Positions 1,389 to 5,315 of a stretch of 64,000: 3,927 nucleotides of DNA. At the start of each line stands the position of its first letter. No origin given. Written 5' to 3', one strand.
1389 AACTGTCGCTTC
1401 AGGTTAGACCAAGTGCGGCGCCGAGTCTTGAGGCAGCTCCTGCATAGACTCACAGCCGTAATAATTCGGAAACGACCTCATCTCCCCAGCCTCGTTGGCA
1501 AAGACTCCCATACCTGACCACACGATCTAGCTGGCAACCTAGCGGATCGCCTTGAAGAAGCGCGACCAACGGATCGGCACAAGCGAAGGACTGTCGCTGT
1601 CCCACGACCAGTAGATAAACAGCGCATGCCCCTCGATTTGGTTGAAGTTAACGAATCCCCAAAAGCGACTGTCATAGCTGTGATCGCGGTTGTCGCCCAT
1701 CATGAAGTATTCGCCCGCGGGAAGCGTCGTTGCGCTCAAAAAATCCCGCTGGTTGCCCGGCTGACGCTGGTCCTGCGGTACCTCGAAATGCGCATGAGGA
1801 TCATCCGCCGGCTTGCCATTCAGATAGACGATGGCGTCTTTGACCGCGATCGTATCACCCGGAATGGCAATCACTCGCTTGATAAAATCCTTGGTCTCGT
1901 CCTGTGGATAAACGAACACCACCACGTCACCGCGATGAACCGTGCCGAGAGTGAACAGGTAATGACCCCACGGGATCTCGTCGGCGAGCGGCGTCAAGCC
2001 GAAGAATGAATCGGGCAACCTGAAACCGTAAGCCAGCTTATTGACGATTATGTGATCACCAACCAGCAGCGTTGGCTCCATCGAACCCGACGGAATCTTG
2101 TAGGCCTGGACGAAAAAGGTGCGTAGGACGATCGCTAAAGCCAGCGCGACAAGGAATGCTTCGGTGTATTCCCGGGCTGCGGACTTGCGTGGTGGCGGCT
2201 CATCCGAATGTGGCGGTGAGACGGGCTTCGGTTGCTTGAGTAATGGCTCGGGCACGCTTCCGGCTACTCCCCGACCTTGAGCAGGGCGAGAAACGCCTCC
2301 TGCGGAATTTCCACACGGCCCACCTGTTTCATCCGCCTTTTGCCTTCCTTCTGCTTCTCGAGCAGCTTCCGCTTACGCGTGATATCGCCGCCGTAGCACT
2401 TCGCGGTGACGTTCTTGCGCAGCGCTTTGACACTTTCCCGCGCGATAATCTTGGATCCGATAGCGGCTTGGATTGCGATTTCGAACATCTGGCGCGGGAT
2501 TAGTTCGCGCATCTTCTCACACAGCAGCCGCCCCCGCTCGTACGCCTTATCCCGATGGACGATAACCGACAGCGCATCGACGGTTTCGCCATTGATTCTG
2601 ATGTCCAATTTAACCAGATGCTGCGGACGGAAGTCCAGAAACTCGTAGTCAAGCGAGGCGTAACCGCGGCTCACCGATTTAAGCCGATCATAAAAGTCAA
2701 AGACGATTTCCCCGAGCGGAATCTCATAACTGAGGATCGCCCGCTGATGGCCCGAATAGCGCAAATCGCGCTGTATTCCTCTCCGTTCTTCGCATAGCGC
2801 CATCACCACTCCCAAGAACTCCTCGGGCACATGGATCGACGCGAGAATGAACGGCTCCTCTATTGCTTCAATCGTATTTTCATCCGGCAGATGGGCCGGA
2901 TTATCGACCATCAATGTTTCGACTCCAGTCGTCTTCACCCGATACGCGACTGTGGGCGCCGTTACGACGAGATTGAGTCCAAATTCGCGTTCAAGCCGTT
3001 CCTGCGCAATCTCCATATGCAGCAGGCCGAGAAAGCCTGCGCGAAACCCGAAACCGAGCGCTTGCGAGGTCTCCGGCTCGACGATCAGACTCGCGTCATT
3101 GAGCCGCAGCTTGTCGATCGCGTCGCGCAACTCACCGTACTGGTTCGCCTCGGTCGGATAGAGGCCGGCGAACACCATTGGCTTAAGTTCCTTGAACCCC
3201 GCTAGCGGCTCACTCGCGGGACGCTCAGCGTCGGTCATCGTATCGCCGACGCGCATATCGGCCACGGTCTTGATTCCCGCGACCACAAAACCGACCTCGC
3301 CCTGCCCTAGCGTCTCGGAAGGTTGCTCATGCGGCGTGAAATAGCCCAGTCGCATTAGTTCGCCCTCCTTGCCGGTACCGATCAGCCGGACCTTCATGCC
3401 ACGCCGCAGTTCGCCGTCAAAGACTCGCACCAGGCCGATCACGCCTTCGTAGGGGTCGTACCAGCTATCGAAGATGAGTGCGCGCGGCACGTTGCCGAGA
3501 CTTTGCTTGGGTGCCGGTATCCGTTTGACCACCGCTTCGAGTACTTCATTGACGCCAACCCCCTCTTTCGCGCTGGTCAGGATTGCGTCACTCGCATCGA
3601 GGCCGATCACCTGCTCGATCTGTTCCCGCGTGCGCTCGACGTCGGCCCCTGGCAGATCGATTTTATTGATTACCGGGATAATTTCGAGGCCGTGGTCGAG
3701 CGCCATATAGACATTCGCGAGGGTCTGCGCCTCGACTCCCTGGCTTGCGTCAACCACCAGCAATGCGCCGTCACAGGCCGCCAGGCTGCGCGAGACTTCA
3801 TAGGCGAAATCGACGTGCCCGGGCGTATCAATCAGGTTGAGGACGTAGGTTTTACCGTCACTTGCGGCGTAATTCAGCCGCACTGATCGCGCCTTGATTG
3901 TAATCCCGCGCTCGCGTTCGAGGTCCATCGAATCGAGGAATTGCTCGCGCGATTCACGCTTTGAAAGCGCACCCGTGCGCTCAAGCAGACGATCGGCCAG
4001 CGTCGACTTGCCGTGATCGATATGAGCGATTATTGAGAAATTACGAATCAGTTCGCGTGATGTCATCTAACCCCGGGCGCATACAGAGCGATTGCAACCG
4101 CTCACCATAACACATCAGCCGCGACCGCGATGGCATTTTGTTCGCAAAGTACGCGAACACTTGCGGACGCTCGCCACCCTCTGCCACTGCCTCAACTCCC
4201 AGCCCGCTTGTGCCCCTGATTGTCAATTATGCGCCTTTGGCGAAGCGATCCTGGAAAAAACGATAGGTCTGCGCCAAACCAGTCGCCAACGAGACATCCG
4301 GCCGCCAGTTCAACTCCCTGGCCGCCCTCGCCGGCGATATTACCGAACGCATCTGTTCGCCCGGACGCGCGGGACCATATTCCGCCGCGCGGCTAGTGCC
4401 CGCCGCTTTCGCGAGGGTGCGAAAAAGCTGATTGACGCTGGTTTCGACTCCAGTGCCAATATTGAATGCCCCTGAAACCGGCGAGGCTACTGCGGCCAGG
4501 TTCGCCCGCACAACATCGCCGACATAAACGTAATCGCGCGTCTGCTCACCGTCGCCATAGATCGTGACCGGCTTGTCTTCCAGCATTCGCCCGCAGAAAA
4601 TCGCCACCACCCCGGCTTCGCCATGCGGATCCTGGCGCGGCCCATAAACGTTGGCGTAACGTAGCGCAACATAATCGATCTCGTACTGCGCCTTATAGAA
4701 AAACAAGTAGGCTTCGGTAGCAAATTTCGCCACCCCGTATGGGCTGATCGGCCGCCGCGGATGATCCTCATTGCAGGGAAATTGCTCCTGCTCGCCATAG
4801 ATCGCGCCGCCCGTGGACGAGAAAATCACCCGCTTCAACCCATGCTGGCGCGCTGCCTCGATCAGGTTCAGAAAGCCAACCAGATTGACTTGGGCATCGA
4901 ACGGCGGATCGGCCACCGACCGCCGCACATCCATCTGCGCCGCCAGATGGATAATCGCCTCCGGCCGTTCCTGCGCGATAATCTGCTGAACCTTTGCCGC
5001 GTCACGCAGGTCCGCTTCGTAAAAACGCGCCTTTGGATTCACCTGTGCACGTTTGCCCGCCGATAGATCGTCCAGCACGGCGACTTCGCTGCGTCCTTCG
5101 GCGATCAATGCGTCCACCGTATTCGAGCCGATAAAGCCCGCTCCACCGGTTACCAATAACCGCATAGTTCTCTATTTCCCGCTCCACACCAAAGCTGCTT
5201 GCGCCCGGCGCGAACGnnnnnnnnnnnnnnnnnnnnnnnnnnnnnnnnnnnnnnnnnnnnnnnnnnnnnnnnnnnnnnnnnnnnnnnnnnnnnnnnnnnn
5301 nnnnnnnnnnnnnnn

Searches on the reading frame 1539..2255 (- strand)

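Call 7: search_protein_families(library=pfam, proteins=[window:1539-2255:-], max_evalue=0.001)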
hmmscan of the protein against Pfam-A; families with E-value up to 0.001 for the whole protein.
window:1539-2255:- (238 aa): 1 family
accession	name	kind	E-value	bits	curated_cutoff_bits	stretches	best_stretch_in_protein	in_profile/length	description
PF10502.14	Peptidase_S26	-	5.5e-54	183.1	22.9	1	28-216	2-168/168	Signal peptidase, peptidase S26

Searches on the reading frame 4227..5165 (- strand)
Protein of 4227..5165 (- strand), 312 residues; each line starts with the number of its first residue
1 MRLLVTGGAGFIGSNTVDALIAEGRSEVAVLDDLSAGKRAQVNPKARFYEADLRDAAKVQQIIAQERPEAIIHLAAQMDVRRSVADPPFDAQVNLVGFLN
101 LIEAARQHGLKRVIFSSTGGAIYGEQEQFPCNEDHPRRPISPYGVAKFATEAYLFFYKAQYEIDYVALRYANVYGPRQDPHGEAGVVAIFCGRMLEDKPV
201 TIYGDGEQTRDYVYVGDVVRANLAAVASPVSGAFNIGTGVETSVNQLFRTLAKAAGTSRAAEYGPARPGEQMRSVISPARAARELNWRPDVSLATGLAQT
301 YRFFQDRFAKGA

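Call 7: search_protein_families(library=pfam, proteins=[window:4227-5165:-], max_evalue=0.001)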
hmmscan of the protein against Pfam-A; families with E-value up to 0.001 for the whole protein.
window:4227-5165:- (312 aa): 10 families
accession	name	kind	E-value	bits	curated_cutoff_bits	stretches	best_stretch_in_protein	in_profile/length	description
PF01370.27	Epimerase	-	3.1e-65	220.4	20.9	1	4-237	2-240/240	NAD dependent epimerase/dehydratase family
PF16363.11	GDP_Man_Dehyd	-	7e-61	207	27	1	4-299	1-331/332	GDP-mannose 4,6 dehydratase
PF01073.25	3Beta_HSD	-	9e-23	81.1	22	1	4-226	1-229/280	3-beta hydroxysteroid dehydrogenase/isomerase family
PF04321.23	RmlD_sub_bind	-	4.4e-18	65.8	27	1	1-257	1-233/287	RmlD substrate binding domain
PF02719.21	Polysacc_synt_2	-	1.8e-17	63.9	20.2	1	3-273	1-270/293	Polysaccharide biosynthesis protein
PF13460.12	NAD_binding_10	-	4.1e-10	40.3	27.2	1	7-172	1-145/184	NAD(P)H-binding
PF07993.18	NAD_binding_4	-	4.2e-07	29.8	20.1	1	66-179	87-210/258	Male sterility protein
PF05368.20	NmrA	-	5e-05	23.5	27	1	2-123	4-112/298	NmrA-like family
PF08659.16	KR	-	0.00047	20.6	22.6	0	4-128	4-146/180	KR domain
PF00106.31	adh_short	-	0.00098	19.1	26.6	0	4-65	4-70/195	short chain dehydrogenase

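Call 32: search_protein_families(library=ncbifam, proteins=[window:4227-5165:-], max_evalue=1e-10)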
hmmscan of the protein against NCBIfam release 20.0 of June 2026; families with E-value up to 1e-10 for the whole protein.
window:4227-5165:- (312 aa): 22 families
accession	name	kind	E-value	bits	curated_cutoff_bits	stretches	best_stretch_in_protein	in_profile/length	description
TIGR01179.1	galE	equivalog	6.5e-61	206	262.3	1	2-303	1-324/332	UDP-glucose 4-epimerase GalE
TIGR01181.1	dTDP_gluc_dehyt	equivalog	1.5e-52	178.7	365.1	1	2-306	1-313/321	dTDP-glucose 4,6-dehydratase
TIGR02197.1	heptose_epim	equivalog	9.1e-42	143.3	274.6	1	3-264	1-269/316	ADP-glyceromanno-heptose 6-epimerase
NF007956.0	PRK10675.1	subfamily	7.1e-39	133.9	394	1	1-309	1-333/338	UDP-glucose 4-epimerase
NF007490.0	PRK10084.1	subfamily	1.7e-36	125.9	649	2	1-108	1-114/361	dTDP-glucose 4,6-dehydratase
NF011728.1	PRK15181.1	equivalog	3.8e-36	124.8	760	1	2-308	17-341/348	Vi polysaccharide biosynthesis UDP-N-acetylglucosaminuronic acid C-4 epimerase TviC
TIGR04180.1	EDH_00030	hypoth_equivalog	6.7e-36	123.9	475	1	4-289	2-294/297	NAD-dependent 4,6-dehydratase LegB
NF007582.0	PRK10217.1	equivalog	8.1e-33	114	698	1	2-304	3-331/355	dTDP-glucose 4,6-dehydratase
NF008360.0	PRK11150.1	equivalog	7.7e-27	94.3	452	1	3-247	2-246/310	ADP-glyceromanno-heptose 6-epimerase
NF047922.1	GDPFucSynFcl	equivalog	3.2e-26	92.5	500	1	47-307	33-304/308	GDP-L-fucose synthase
TIGR01472.1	gmd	equivalog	4.4e-20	72.2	415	1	33-250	44-263/342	GDP-mannose 4,6-dehydratase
TIGR02622.1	CDP_4_6_dhtase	equivalog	2.3e-19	69.8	278.45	1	2-154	6-165/352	CDP-glucose 4,6-dehydratase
NF043036.1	ErythonDh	equivalog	2.8e-18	66.2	325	1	1-170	1-176/321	D-erythronate dehydrogenase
TIGR03466.1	HpnA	hypoth_equivalog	3.3e-17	62.4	367.65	1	2-258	2-249/327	hopanoid-associated sugar epimerase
NF058621.1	DiazavRedAvaA7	equivalog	4e-17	62.8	400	1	1-252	1-245/304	3-diazoavenalumate denitrifying reductase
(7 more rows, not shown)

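Call 68: search_solved_structures(query=window:4227-5165:-, max_evalue=1e-30)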
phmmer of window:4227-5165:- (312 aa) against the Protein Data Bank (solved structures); distinct sequences matched with E-value up to 1e-30: 47.
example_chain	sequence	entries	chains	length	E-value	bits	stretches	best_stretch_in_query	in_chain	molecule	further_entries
4zrm_A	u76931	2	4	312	6.8e-94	317.7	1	1-306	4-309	UDP-glucose 4-epimerase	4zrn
7ys8_A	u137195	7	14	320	8.1e-83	281.3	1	1-307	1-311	UDP-glucose 4-epimerase | UDP-glucose 4-epimerase along with EC 5.1.3.2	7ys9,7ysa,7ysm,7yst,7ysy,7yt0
2p5u_A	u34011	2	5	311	3.2e-82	279.3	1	1-304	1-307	UDP-glucose 4-epimerase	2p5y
6wjb_A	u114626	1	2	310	1.1e-60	208.7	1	2-302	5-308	NAD-dependent epimerase/dehydratase family protein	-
6wj9_A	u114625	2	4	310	4.9e-60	206.5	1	2-302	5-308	NAD-dependent epimerase/dehydratase family protein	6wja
6dnt_A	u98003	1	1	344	4.5e-52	180.4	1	3-304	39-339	NAD-dependent epimerase/dehydratase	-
6pmh_A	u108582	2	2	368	4.2e-43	150.9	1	3-307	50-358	UDP-glucose 4-epimerase related protein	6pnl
10ke_A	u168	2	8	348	2e-42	148.7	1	2-300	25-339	Capsular polysaccharide biosynthesis protein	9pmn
3icp_A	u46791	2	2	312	8.9e-42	146.6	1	1-299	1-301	NAD-dependent epimerase/dehydratase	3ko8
6bwl_A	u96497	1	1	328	1e-40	143.1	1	1-304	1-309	Pal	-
1r6d_A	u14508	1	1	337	2.6e-40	141.8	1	1-306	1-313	TDP-glucose-4,6-dehydratase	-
1r66_A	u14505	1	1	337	3.5e-40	141.3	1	1-306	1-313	TDP-glucose-4,6-dehydratase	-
1sb8_A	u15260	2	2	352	8.2e-39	136.9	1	4-300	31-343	wbpP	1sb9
3ru7_A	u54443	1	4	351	2.8e-38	135.1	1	4-311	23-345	WbgU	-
3ehe_A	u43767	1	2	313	2.9e-38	135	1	3-290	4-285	UDP-glucose 4-epimerase (GalE-1)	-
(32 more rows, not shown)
